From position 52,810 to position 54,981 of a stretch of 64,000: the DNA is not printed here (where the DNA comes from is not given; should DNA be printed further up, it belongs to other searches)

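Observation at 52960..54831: DUF4157 (HExxH zincin-like) N-domain fused to a PG-binding domain and M15 peptidase-like domain, divergently adjacent to the Rhs gene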

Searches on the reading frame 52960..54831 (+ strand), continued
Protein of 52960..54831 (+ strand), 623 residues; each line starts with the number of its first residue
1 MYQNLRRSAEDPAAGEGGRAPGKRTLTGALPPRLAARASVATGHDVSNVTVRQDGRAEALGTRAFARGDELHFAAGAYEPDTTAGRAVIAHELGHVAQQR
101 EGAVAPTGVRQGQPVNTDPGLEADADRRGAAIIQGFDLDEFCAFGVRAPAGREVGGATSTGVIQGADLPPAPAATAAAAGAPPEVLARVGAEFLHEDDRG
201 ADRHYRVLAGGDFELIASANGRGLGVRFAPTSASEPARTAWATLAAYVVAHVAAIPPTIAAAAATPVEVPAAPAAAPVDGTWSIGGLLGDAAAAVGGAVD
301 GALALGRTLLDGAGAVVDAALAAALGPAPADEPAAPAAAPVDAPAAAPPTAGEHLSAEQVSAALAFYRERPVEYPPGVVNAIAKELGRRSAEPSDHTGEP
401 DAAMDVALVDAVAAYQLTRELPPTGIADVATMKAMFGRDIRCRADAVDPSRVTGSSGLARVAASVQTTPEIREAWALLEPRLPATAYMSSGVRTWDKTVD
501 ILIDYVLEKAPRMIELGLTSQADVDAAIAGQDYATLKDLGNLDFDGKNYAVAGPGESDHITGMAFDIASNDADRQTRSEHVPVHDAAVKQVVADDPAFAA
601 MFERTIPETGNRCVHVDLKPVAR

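Call 37: search_protein_families(library=pfam, proteins=[P0011, P0014, P0017, P0027, P0036, P0046, P0049, P0012, P0013], max_evalue=0.01)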
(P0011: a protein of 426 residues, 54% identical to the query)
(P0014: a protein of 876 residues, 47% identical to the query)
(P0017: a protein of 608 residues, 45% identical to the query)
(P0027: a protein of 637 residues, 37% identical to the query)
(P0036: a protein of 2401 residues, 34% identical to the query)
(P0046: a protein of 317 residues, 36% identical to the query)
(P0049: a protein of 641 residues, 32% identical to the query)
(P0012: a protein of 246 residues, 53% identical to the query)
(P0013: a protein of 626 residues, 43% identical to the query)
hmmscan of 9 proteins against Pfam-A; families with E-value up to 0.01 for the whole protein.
P0011 (426 aa): 1 family
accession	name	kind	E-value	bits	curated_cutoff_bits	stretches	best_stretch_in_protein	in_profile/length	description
PF01471.23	PG_binding_1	-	0.0026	18.3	23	1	208-237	27-56/57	Putative peptidoglycan binding domain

P0014 (876 aa): 2 families
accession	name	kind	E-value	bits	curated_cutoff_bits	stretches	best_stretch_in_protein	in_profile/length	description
PF01464.25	SLT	-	1.9e-16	60.1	21.3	1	249-366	4-111/117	Transglycosylase SLT domain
PF01471.23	PG_binding_1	-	0.0033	18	23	0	670-695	32-57/57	Putative peptidoglycan binding domain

P0017 (608 aa): 2 families
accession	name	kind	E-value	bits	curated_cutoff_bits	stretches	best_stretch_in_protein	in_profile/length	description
PF01471.23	PG_binding_1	-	2.6e-05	24.7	23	1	392-428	21-57/57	Putative peptidoglycan binding domain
PF02557.22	VanY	-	0.0033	17.7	25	1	480-580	27-90/132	D-alanyl-D-alanine carboxypeptidase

P0027 (637 aa): 3 families
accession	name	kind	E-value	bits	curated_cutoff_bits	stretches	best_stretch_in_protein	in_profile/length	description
PF01471.23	PG_binding_1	-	5.4e-08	33.4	23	1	420-456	21-57/57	Putative peptidoglycan binding domain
PF13699.11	eCIS_core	-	6.3e-08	33.1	22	1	112-177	2-78/79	eCIS core domain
PF02557.22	VanY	-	0.0059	16.8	25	0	563-601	43-81/132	D-alanyl-D-alanine carboxypeptidase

P0036 (2401 aa): 4 families
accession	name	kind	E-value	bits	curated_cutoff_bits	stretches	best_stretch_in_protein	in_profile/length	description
PF13699.11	eCIS_core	-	1.2e-11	45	22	1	76-144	1-77/79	eCIS core domain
PF02557.22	VanY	-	4.3e-07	30.2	25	1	2276-2362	27-79/132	D-alanyl-D-alanine carboxypeptidase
PF01471.23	PG_binding_1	-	4.9e-07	30.3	23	1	2190-2225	22-57/57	Putative peptidoglycan binding domain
PF08239.17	SH3_3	-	0.002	18.7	27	1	949-1006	3-50/54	Bacterial SH3 domain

P0046 (317 aa): 2 families
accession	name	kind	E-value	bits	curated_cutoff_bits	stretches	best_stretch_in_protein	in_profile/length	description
PF01471.23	PG_binding_1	-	1.7e-06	28.5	23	1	105-141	21-57/57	Putative peptidoglycan binding domain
PF02557.22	VanY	-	0.0097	16.1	25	0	255-281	55-81/132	D-alanyl-D-alanine carboxypeptidase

P0049 (641 aa): 0 families

P0012 (246 aa): 2 families
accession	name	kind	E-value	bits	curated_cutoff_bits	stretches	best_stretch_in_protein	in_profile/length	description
PF01471.23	PG_binding_1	-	3.6e-05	24.3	23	1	30-67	21-57/57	Putative peptidoglycan binding domain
PF02557.22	VanY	-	0.0032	17.7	25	1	179-208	54-83/132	D-alanyl-D-alanine carboxypeptidase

P0013 (626 aa): 3 families
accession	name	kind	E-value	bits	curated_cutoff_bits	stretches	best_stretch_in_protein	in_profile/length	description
PF13699.11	eCIS_core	-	1.4e-19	70.5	22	1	31-103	2-78/79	eCIS core domain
PF02557.22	VanY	-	5.5e-07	29.9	25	1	502-593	27-82/132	D-alanyl-D-alanine carboxypeptidase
PF01471.23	PG_binding_1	-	3.6e-05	24.3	23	1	376-413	2-40/57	Putative peptidoglycan binding domain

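Call 44: search_protein_families(library=pfam, proteins=[P0009, P0023, P0024, P0026, P0032, P0033, P0044, P0061, P0019, P0021], max_evalue=0.01)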
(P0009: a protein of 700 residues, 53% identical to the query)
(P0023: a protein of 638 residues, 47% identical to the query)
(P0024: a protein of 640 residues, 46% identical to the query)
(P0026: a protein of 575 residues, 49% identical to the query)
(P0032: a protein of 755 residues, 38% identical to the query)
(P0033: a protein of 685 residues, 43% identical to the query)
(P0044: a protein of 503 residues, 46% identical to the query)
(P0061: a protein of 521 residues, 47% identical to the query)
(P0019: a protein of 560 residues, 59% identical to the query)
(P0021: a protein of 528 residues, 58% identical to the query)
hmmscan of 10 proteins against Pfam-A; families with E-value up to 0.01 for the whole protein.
P0009 (700 aa): 1 family
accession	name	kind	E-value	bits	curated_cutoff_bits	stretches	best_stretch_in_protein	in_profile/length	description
PF13699.11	eCIS_core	-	1.5e-19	70.4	22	1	30-102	2-78/79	eCIS core domain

P0023 (638 aa): 2 families
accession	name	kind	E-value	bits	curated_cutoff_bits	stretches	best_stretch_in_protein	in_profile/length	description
PF11860.13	Muramidase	-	2.2e-29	103.4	22.3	1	435-616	3-166/175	N-acetylmuramidase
PF13699.11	eCIS_core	-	6.5e-21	74.7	22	1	2-69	7-78/79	eCIS core domain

P0024 (640 aa): 3 families
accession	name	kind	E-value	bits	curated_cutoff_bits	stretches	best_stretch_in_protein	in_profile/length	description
PF13699.11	eCIS_core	-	4.3e-18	65.7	22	1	32-105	1-78/79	eCIS core domain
PF13529.12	Peptidase_C39_2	-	2.4e-05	25.4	24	1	511-551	90-143/143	Peptidase_C39 like family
PF01476.26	LysM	-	2.7e-05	24.5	20.9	1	195-225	1-29/43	LysM domain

P0026 (575 aa): 0 families

P0032 (755 aa): 1 family
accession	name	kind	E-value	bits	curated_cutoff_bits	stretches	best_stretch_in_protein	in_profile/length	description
PF13699.11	eCIS_core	-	2.3e-16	60.2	22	1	95-167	2-78/79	eCIS core domain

P0033 (685 aa): 2 families
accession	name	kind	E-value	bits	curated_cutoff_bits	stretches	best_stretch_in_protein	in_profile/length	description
PF13699.11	eCIS_core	-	2.1e-14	53.9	22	1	33-99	2-78/79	eCIS core domain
PF01476.26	LysM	-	0.0003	21.1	20.9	1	174-205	1-30/43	LysM domain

P0044 (503 aa): 0 families

P0061 (521 aa): 0 families

P0019 (560 aa): 2 families
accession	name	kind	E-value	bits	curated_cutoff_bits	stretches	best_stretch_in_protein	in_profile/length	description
PF13699.11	eCIS_core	-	1.7e-20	73.4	22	1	33-105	2-78/79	eCIS core domain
PF01476.26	LysM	-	0.0015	18.8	20.9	0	506-558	1-43/43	LysM domain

P0021 (528 aa): 1 family
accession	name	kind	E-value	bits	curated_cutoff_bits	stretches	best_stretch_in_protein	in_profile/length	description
PF13699.11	eCIS_core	-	4.4e-20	72.1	22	1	39-104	9-78/79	eCIS core domain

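Call 49: fold_search(model_id=the predicted structure, library=pdb)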
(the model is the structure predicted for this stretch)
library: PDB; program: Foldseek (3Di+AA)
matches with E <= 10: 175; with E <= 0.001: 0
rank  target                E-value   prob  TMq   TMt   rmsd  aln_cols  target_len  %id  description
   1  4mut_B                3.8e-01  0.47  0.12  0.32   9.8       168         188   20  Crystal structure of vancomycin resistance D,D-dipeptidase/D,D-pentapeptidase VanXYc D59S mutant in complex with D-Ala (released 2013-10-09)
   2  5opz_A                4.7e-01  0.75  0.12  0.46   7.7       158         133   13  Crystal structure of Serratia marcescens L-Ala D-Glu endopeptidase ChiX (released 2018-01-17)
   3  3n1o_B                5.5e-01  0.69  0.08  0.29   6.1        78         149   23  Crystal structure of IhhN (released 2010-06-02)
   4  6rmg_B                8.8e-01  0.44  0.08  0.29  12.0        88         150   16  Structure of PTCH1 bound to a modified Hedgehog ligand ShhN-C24II (released 2019-10-09)
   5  2wg4_A                1.0e+00  0.54  0.08  0.29   6.3        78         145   20  Crystal structure of the complex between human hedgehog-interacting protein HIP and sonic hedgehog without calcium (released 2009-06-30)
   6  6dmy_B                1.0e+00  0.35  0.07  0.24   6.0        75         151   23  Cryo-EM structure of human Ptch1 and ShhN complex (released 2018-07-11)
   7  6rn1_A                1.1e+00  0.54  0.08  0.13   5.1        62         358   13  Structure of N-terminal truncated Plasmodium falciparum IMP-nucleotidase (released 2020-07-15)
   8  2wfr                  1.1e+00  0.47  0.08  0.26   5.8        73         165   22  Crystal structure of the N-terminal signalling domain of human Dhh with calcium (released 2009-06-30)
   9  4mus_A                1.1e+00  0.30  0.12  0.34   7.5       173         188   17  Crystal structure of vancomycin resistance D,D-dipeptidase/D,D-pentapeptidase VanXYc D59S mutant in complex with D-Ala (released 2013-10-09)
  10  6rn1_B                1.3e+00  0.47  0.08  0.13   5.6        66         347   14  Structure of N-terminal truncated Plasmodium falciparum IMP-nucleotidase (released 2020-07-15)
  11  3n1g_A                1.4e+00  0.41  0.08  0.28   5.7        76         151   24  Crystal structure of DhhN bound to BOCFn3 (released 2010-06-02)
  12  3mxw_A                1.5e+00  0.47  0.08  0.28   6.1        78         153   20  Crystal structure Sonic hedgehog bound to the 5E1 fab fragment (released 2010-05-26)
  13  3n1f_B                1.5e+00  0.44  0.08  0.29   5.5        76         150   22  Crystal Structure of IhhN bound to CDOFn3 (released 2010-06-02)
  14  6rmo_H                1.5e+00  0.33  0.07  0.12   5.4        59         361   12  Structure of Plasmodium falciparum IMP-nucleotidase (released 2020-07-15)
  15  8kgr_A                1.6e+00  0.08  0.06  0.05  18.0       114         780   12  Structure of African swine fever virus topoisomerase II in complex with dsDNA (released 2024-04-03)
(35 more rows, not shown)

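Call 55: find_encoding_contigs(protein=P0013, flank=10000, max_places=3)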
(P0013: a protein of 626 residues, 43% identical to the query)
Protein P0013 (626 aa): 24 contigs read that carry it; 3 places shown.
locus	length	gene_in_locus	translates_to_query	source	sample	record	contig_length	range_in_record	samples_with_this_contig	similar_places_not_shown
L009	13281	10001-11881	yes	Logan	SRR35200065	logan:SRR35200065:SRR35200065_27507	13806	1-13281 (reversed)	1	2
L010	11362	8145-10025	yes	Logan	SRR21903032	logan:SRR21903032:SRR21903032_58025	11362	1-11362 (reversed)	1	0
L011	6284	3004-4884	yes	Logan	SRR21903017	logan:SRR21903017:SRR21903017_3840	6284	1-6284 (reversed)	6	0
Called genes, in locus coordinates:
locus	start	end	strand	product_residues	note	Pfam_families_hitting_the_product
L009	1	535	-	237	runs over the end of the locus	PF13302:Acetyltransf_3 (weak), PF00583:Acetyltransf_1, PF13508:Acetyltransf_7 (weak)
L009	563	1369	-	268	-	-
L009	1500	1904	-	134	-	PF12797:Fer4_2 (faint), PF12837:Fer4_6 (faint), PF13183:Fer4_8 (faint), PF13237:Fer4_10 (weak), PF12838:Fer4_7 (weak), PF13187:Fer4_9 (weak), PF00037:Fer4 (weak), PF11953:DUF3470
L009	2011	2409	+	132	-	-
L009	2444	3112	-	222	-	PF02592:Vut_1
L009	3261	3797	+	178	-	PF04751:DarP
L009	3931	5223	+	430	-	-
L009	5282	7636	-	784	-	PF00069:Pkinase, PF03109:ABC1 (faint), PF07714:PK_Tyr_Ser-Thr, PF00515:TPR_1 (faint), PF07719:TPR_2 (faint), PF13181:TPR_8 (faint), PF13424:TPR_12 (faint)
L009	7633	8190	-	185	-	PF07638:Sigma70_ECF, PF08281:Sigma70_r4_2, PF04545:Sigma70_r4 (weak)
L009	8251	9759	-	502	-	PF13699:eCIS_core, PF27189:YkzU (weak)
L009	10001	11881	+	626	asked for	PF13699:eCIS_core, PF02557:VanY (weak)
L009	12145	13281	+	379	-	?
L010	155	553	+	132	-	-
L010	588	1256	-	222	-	PF02592:Vut_1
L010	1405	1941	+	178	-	PF04751:DarP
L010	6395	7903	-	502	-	PF13699:eCIS_core, PF27189:YkzU (weak)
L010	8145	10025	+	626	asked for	PF13699:eCIS_core, PF02557:VanY (weak)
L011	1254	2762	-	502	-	PF13699:eCIS_core, PF27189:YkzU (weak)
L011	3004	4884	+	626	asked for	PF13699:eCIS_core, PF02557:VanY (weak)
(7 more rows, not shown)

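Call 56: find_encoding_contigs(protein=P0036, flank=10000, max_places=3)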
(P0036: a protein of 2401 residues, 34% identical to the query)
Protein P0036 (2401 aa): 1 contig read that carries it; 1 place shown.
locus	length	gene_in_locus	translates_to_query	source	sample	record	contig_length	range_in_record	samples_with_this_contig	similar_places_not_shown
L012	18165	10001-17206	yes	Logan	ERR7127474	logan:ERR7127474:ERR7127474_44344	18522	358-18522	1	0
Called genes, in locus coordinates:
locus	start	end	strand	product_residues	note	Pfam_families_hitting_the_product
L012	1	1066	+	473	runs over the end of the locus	?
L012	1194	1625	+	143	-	-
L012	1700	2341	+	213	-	-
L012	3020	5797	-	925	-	PF01835:MG2 (weak)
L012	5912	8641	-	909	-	PF00526:Dicty_CTDC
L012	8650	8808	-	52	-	-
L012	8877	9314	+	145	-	-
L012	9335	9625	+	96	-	PF06961:DUF1294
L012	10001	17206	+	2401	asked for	PF13699:eCIS_core, PF01471:PG_binding_1 (faint), PF02557:VanY (weak)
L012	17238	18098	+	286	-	-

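Call 63: find_encoding_contigs(protein=P0001, flank=10000, max_places=2)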
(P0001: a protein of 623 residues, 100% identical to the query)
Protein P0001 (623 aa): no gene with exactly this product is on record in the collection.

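Call 66: find_related_loci(query=A3, collection=genome_contigs, flank=10000)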
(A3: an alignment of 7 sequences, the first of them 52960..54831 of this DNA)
Query A3 (623 aa) in genome_contigs; peptide patterns used: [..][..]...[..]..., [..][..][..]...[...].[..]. (x = any residue, [..] = any of these).
600 stretches matched a pattern (row limit reached: there are more); 30 encode a relative of the query (tblastn E <= 1e-3); 30 distinct loci.
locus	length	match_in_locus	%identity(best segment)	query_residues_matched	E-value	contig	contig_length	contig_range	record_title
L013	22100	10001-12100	36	2-620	5e-86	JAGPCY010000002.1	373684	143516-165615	MAG: Kofleriaceae bacterium isolate Gw_SlAct_bin_340 Gw_SlAct_11_length_373684_cov_39.255541, whole genome shotgun seque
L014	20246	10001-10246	46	28-103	1e-12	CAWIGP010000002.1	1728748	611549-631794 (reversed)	MAG: uncultured Solirubrobacteraceae bacterium isolate MFD05454.bin.2.299 genome assembly, contig: contig_17256, whole g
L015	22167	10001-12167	51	4-106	3e-11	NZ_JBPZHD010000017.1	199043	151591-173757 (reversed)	Ideonella sp. YS5 contig17, whole genome shotgun sequence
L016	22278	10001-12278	46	43-123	1e-10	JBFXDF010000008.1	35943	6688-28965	MAG: Alphaproteobacteria bacterium isolate CA_2019_TPBS_87 NODE_6342_length_35943_cov_3.921488_TPBS, whole genome shotgu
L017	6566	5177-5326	59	64-114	2e-10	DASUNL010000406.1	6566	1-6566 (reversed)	MAG TPA_asm: Pyrinomonadaceae bacterium isolate SMAG_U1599 k141_707630, whole genome shotgun sequence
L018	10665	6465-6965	64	58-102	3e-10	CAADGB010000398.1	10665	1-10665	uncultured delta proteobacterium isolate PRO4.fa.gz genome assembly, contig: k127_822374, whole genome shotgun sequence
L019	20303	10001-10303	38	16-119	1e-9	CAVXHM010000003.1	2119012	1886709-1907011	MAG: uncultured Actinomycetes bacterium isolate MFD05502.bin.2.61 genome assembly, contig: contig_1515, whole genome sho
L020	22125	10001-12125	44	37-102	2e-9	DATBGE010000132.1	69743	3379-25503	MAG TPA_asm: Gemmatimonadales bacterium isolate SMAG_U3829 k141_3153672, whole genome shotgun sequence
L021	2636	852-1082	43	29-101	2e-9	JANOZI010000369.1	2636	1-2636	MAG: Acidobacteriota bacterium isolate VAR_79_metabat_490 VAR_79_k141_5573396, whole genome shotgun sequence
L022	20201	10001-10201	43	43-105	6e-9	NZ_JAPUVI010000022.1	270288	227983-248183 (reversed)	MAG: Accumulibacter sp. isolate MAG Bin45 bin45_102, whole genome shotgun sequence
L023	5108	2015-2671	44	34-99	5e-9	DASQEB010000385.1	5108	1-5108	MAG TPA_asm: Thermoanaerobaculia bacterium isolate SMAG_U11742 k141_1226999, whole genome shotgun sequence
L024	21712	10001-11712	36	29-98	8e-9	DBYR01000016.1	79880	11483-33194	MAG TPA_asm: Bacteroidales bacterium UBA1181 UBA1181_contig_9320, whole genome shotgun sequence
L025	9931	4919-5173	41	23-103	9e-9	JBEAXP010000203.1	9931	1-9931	MAG: Actinomycetota bacterium isolate NASQAN2011_275_B_bin.44 scaffold_102421, whole genome shotgun sequence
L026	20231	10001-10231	42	29-101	1e-8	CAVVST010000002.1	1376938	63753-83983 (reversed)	MAG: uncultured Acidobacteriota bacterium isolate MFD02840.bin.2.185 genome assembly, contig: contig_18068, whole genome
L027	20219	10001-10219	40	29-97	2e-8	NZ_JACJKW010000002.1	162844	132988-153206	Intestinimonas butyriciproducens strain An565 An565_contig-110_1, whole genome shotgun sequence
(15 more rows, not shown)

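Call 80: search_solved_structures(query=A3, max_evalue=10, show_alignments=0)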
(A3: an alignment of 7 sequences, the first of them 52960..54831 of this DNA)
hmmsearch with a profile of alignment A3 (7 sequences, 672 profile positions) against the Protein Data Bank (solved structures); distinct sequences matched with E-value up to 10: 9.
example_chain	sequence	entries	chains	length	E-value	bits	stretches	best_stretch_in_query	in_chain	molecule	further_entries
4mph_A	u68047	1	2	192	0.26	13.3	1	585-629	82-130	D-alanyl-D-alanine carboxypeptidase family protein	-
28zx_3f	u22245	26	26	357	0.26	13.3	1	336-394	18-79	Eukaryotic translation initiation factor 3 subunit F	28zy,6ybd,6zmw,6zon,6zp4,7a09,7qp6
3j8b_F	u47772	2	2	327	0.27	13.2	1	336-394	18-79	Eukaryotic translation initiation factor 3 subunit F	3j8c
4jid_A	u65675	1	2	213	0.32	13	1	585-629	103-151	D-alanyl-D-alanine carboxypeptidase family protein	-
4ox3_A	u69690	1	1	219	0.68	11.9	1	572-621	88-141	Putative carboxypeptidase YodJ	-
4d0y_A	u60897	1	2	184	0.83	11.6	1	576-624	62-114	DACB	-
4ox5_A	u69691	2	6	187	0.86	11.6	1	576-624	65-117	LdcB LD-carboxypeptidase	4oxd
1u5t_C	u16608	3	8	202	2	10.4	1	514-566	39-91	Hypothetical 23.6 kDa protein in YUH1-URA8 intergenic region | VPS25, YJR102C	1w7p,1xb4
8p4v_p0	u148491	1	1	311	8.6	8.3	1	148-193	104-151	60S acidic protein P0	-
